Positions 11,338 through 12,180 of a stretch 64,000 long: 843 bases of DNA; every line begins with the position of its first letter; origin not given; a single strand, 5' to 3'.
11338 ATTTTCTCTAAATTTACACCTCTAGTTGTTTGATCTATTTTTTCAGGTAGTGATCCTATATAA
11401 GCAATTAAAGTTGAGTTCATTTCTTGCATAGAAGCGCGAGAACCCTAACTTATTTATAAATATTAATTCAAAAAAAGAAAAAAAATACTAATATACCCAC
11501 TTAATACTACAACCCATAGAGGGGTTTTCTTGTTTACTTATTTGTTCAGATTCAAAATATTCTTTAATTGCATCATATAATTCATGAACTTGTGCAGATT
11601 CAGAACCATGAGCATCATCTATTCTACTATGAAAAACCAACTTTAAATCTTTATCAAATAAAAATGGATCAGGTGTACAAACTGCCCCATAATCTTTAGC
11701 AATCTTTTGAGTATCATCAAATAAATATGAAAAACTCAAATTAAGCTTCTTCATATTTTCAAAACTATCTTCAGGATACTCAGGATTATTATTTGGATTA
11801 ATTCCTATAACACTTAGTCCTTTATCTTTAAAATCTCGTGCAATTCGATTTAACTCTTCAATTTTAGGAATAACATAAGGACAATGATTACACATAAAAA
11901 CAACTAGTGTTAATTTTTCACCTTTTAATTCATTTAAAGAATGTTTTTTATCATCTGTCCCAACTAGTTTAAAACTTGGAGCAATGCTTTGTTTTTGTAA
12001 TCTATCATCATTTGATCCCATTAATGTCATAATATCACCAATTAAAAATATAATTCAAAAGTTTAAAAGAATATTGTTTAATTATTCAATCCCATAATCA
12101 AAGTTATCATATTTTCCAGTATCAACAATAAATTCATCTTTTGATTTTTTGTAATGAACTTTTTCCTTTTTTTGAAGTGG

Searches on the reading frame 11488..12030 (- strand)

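Call 55: search_protein_families(library=pfam, proteins=[window:11488-12030:-], max_evalue=0.0001)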
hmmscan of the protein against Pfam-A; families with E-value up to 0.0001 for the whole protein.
window:11488-12030:- (180 aa): 3 families
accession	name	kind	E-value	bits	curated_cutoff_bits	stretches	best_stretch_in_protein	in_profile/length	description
PF00578.27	AhpC-TSA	-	2.7e-20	73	26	1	16-132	4-122/124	AhpC/TSA family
PF08534.16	Redoxin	-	1.1e-18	67.9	26.6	1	16-139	5-136/148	Redoxin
PF13905.12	Thioredoxin_8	-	7.5e-06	26.6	27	1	39-128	2-91/94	Thioredoxin-like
